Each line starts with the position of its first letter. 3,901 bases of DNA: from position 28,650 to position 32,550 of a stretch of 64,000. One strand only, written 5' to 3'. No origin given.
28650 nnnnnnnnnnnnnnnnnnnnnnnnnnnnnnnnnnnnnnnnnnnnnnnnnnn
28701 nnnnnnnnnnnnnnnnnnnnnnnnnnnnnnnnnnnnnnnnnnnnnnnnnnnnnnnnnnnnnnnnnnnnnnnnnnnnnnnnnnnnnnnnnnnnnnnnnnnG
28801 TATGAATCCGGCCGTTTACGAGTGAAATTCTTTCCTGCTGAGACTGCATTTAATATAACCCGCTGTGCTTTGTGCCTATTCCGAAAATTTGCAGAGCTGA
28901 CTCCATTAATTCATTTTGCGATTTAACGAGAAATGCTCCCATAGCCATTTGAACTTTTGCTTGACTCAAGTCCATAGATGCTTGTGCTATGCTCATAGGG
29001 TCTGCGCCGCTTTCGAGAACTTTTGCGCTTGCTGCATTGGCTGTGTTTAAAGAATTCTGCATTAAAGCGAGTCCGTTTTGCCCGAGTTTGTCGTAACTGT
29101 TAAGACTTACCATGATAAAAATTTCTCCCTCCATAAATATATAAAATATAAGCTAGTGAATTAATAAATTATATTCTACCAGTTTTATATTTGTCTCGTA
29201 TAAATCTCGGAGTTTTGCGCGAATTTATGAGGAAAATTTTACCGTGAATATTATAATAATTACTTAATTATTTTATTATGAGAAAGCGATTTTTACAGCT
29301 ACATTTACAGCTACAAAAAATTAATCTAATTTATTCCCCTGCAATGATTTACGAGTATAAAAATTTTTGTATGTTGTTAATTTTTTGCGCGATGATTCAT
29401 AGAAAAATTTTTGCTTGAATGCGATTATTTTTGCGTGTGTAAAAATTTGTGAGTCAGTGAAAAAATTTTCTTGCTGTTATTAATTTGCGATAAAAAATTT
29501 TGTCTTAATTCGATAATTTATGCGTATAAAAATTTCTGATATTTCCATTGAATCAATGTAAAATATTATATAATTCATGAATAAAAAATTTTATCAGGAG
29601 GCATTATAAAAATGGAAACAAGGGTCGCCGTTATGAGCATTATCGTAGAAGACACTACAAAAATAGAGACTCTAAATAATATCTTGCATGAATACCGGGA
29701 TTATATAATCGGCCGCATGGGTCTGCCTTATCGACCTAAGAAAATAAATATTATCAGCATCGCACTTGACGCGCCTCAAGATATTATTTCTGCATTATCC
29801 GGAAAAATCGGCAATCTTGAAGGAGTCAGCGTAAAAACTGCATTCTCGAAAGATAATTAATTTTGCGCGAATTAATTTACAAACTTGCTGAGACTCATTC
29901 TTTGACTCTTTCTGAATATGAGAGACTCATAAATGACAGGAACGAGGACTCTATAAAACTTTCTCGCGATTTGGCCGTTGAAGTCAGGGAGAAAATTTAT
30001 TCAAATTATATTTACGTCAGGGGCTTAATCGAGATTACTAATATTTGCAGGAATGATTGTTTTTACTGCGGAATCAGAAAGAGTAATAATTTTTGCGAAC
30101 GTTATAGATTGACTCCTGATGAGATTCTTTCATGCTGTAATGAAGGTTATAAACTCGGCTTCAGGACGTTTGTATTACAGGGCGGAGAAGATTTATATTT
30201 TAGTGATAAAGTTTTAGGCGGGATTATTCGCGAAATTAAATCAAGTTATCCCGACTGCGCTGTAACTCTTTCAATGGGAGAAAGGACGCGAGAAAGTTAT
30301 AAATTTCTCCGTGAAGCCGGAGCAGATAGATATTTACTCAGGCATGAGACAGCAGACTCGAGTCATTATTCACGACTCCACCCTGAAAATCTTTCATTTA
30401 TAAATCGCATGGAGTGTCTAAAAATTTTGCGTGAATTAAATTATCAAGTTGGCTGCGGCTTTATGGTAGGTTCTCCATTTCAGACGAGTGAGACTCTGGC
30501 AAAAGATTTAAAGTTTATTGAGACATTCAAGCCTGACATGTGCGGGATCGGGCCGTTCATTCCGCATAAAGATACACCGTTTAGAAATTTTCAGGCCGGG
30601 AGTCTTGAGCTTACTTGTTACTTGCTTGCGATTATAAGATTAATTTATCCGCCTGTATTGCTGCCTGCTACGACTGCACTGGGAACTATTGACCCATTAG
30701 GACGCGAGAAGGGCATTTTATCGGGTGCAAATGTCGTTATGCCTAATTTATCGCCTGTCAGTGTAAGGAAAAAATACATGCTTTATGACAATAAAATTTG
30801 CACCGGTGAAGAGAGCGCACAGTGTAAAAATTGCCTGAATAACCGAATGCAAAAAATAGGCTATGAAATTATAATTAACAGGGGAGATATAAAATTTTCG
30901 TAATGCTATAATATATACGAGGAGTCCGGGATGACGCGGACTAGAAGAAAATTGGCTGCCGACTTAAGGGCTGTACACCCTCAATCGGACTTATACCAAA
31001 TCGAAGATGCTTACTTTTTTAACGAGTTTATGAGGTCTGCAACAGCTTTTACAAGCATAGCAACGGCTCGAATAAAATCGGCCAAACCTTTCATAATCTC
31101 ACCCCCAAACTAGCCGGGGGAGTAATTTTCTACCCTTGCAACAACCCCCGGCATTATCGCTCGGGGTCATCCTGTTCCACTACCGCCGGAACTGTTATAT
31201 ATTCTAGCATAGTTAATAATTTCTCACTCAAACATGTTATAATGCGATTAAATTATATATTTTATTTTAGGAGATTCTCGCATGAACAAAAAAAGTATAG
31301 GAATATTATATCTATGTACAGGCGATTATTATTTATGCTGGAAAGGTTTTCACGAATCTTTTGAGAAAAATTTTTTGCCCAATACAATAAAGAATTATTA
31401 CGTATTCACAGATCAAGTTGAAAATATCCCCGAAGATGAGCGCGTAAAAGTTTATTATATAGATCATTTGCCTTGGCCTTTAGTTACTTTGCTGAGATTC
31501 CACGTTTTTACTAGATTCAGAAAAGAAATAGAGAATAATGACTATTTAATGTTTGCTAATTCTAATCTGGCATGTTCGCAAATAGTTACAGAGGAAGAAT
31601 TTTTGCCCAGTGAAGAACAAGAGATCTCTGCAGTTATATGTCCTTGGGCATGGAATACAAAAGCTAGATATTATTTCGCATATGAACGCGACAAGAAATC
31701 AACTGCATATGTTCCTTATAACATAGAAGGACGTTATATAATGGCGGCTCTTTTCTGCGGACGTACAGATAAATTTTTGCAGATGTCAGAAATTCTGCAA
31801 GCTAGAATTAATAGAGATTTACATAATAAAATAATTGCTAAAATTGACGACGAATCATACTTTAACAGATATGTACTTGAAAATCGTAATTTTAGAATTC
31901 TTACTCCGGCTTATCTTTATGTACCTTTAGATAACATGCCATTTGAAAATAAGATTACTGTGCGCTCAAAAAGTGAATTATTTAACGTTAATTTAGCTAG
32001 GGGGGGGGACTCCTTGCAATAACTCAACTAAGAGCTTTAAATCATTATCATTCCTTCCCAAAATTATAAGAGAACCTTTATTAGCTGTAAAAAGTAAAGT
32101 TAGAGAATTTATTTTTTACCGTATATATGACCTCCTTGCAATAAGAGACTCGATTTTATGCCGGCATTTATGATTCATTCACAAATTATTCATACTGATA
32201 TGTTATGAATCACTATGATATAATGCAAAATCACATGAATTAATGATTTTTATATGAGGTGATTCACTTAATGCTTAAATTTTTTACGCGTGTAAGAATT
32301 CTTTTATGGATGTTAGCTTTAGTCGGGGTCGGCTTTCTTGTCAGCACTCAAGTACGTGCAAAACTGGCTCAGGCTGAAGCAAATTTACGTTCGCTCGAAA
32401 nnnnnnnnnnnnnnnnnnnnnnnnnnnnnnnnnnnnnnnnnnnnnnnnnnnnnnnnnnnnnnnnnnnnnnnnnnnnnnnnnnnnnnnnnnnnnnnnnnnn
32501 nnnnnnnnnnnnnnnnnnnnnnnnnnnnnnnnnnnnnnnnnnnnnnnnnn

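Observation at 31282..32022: Solitary GT6 (ABO histo-blood-group-like) glycosyltransferase outside any polysaccharide cluster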

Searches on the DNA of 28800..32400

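Call 38: search_rna_families(source=window, start=28800, end=32400, threshold=evalue, max_evalue=0.1, show_alignments=1)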
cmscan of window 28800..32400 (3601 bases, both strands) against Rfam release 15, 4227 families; matches with E-value up to 0.1: 0.
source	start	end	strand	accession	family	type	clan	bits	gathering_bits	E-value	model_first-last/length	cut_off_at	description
